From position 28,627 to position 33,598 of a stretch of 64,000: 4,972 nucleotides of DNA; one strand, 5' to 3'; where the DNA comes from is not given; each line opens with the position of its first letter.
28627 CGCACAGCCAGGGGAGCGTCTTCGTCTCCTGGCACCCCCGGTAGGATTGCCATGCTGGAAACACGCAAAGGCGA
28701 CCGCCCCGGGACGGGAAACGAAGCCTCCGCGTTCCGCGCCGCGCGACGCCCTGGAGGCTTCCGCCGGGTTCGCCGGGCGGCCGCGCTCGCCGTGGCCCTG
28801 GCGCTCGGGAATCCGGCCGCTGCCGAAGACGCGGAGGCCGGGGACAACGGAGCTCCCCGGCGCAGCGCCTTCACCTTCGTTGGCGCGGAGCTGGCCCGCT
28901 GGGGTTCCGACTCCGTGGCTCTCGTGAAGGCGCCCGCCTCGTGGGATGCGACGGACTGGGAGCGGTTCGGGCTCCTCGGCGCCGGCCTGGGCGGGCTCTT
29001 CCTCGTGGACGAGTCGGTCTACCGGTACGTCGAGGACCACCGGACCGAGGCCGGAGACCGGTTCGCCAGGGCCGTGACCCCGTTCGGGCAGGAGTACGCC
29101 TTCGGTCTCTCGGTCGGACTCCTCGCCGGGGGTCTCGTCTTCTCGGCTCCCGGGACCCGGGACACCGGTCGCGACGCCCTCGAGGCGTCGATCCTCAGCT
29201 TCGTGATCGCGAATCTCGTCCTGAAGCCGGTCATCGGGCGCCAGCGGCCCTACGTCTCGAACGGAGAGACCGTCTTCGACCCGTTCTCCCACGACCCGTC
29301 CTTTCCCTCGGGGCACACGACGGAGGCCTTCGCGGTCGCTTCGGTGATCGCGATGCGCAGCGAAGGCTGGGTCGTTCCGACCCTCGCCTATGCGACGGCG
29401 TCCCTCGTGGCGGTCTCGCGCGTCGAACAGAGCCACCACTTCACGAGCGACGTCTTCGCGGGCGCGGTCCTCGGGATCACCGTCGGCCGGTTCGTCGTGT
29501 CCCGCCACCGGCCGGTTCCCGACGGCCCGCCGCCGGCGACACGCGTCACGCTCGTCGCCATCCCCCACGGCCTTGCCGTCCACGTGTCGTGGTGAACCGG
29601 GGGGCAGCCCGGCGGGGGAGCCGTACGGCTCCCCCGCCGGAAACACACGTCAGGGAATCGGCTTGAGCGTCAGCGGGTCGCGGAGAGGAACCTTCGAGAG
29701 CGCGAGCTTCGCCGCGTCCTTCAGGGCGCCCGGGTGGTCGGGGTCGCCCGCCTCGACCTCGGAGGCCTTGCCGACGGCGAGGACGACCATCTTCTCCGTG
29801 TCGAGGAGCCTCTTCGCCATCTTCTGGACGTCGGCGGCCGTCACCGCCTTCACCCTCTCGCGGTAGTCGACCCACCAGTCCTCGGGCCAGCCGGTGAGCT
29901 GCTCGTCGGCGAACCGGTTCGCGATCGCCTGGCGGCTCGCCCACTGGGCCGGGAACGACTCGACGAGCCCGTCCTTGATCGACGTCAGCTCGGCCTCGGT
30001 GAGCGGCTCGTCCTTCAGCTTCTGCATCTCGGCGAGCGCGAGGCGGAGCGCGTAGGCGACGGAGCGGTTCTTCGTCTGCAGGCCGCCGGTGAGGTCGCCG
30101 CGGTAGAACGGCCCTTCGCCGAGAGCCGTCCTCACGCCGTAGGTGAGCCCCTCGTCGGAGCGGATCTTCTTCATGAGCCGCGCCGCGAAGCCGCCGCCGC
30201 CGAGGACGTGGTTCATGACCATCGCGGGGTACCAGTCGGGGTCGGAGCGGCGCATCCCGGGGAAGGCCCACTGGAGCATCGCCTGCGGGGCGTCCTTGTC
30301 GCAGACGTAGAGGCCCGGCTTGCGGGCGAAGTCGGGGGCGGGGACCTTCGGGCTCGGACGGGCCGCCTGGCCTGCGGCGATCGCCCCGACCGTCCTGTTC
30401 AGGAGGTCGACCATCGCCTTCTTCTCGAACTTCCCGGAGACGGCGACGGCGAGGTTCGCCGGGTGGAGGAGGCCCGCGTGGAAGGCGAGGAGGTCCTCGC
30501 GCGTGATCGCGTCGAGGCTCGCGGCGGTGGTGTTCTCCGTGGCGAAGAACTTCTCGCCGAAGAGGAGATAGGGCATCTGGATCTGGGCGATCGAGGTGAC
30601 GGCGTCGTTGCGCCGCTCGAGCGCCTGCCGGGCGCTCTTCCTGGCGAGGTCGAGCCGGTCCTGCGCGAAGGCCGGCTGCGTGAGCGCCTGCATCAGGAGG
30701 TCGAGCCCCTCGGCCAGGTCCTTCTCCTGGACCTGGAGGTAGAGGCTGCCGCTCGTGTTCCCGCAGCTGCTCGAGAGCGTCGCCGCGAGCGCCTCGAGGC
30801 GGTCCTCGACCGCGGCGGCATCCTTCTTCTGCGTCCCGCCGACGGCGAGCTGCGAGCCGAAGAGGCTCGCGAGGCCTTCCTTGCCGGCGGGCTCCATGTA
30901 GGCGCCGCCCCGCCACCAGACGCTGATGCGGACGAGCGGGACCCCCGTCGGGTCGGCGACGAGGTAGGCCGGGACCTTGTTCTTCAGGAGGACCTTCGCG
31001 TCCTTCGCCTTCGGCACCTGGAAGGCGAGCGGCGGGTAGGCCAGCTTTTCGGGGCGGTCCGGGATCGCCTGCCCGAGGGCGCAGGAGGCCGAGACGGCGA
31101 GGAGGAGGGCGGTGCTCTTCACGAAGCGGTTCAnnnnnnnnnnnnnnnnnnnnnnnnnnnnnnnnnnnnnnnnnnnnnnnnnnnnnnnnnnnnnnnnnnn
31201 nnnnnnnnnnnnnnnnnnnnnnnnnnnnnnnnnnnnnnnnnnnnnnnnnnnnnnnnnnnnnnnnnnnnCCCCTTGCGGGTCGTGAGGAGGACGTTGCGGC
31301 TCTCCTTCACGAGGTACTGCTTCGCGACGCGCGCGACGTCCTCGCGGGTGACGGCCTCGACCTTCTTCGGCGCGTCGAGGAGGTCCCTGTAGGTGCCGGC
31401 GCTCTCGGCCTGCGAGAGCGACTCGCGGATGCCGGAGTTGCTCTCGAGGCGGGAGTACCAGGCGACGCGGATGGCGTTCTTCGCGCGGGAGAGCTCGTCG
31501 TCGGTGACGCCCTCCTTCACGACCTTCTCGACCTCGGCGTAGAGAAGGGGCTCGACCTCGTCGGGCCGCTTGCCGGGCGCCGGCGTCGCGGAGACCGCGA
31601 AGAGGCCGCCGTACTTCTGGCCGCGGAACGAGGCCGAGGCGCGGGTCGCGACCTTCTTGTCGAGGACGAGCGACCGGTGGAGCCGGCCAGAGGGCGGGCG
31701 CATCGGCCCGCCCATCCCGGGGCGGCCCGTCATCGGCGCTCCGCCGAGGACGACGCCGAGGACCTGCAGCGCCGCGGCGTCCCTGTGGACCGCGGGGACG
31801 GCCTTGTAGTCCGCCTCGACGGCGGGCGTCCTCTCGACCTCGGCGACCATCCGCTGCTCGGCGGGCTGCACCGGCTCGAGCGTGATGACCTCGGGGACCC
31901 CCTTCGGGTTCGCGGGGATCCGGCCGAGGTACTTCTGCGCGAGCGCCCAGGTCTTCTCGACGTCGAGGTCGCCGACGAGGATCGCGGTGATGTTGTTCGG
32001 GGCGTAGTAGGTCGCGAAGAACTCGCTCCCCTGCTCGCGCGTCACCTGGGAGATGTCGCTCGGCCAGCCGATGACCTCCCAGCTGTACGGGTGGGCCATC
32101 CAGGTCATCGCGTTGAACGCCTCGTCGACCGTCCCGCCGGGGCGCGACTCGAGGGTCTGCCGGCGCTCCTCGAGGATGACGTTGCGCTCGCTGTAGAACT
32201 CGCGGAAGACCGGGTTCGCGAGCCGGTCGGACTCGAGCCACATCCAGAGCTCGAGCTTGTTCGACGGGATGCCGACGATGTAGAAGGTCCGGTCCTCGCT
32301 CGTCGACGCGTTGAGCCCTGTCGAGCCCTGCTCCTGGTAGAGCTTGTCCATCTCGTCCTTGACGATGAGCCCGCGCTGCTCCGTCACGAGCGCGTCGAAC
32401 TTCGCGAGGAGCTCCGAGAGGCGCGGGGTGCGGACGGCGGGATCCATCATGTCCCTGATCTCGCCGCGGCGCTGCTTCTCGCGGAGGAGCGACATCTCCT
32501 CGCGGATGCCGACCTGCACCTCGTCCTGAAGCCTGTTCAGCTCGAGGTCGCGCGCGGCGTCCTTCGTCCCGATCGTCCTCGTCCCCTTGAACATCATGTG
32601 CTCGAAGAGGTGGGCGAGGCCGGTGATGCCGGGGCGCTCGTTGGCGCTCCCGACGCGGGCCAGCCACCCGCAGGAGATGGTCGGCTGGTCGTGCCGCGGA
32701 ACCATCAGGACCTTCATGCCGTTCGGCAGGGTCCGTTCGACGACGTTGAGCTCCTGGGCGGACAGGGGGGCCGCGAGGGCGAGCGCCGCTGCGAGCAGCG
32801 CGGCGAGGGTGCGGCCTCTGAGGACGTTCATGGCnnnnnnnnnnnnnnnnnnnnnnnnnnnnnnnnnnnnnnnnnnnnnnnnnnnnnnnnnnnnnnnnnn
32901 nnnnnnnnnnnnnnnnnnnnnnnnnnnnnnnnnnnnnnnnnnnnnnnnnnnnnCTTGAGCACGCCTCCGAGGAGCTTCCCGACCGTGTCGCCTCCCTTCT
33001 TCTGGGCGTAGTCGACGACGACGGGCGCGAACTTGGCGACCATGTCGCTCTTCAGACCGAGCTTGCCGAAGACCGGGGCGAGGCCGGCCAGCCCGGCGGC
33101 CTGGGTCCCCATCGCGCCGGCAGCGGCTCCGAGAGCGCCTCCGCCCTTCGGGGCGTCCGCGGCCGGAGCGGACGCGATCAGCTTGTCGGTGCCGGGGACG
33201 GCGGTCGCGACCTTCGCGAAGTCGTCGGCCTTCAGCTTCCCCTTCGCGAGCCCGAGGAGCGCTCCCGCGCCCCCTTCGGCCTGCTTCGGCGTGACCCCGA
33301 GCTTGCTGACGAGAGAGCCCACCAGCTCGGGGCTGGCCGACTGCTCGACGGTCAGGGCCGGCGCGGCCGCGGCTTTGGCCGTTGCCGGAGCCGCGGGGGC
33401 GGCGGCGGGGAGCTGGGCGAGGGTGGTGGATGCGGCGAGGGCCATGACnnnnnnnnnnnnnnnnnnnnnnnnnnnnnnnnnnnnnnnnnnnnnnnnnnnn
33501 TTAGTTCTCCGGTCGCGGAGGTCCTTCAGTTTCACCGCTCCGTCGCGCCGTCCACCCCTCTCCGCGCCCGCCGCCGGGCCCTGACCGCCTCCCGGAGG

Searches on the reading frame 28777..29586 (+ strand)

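Call 52: search_protein_families(library=pfam, proteins=[window:28777-29586:+], max_evalue=0.0001)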
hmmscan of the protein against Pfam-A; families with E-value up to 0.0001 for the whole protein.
window:28777-29586:+ (270 aa): 2 families
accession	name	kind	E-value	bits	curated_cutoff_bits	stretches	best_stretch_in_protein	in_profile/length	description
PF01569.27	PAP2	-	8.2e-21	74.5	27.2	1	138-242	8-123/130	PAP2 superfamily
PF14378.12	PAP2_3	-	4.2e-06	27.1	27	1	175-234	126-185/190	PAP2 superfamily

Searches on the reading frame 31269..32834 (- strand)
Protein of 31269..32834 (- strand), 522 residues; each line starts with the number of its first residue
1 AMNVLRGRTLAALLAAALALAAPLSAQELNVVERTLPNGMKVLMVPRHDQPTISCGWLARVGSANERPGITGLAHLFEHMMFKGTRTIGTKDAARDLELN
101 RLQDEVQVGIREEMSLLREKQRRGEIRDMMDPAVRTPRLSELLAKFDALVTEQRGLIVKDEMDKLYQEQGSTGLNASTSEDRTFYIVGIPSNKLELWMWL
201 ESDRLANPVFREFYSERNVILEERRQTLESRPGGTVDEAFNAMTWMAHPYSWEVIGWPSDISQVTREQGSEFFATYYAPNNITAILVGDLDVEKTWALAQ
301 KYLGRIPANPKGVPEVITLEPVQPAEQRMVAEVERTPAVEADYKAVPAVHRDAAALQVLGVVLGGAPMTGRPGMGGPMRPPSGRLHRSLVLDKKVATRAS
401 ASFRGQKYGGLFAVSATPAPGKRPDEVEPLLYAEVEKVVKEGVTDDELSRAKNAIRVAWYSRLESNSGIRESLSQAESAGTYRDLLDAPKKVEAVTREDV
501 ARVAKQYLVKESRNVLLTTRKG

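Call 52: search_protein_families(library=pfam, proteins=[window:31269-32834:-], max_evalue=0.0001)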
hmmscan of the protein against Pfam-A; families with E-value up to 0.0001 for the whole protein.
window:31269-32834:- (522 aa): 2 families
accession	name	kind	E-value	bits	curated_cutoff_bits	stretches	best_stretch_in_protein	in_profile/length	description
PF05193.26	Peptidase_M16_C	-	6.9e-31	107.9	23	1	264-454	2-180/181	Peptidase M16 inactive domain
PF00675.25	Peptidase_M16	-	5.7e-15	55.9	22.3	1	44-98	4-58/149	Insulinase (Peptidase family M16)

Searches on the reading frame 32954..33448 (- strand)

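Call 53: search_protein_families(library=pfam, proteins=[window:32954-33448:-], max_evalue=0.0001)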
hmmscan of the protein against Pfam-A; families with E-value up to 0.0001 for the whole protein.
window:32954-33448:- (165 aa): 1 family
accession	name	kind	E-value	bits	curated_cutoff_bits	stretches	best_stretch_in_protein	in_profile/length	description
PF11075.13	DUF2780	-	1.8e-34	119.8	27.5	1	8-161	9-172/176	Protein of unknown function VcgC/VcgE (DUF2780)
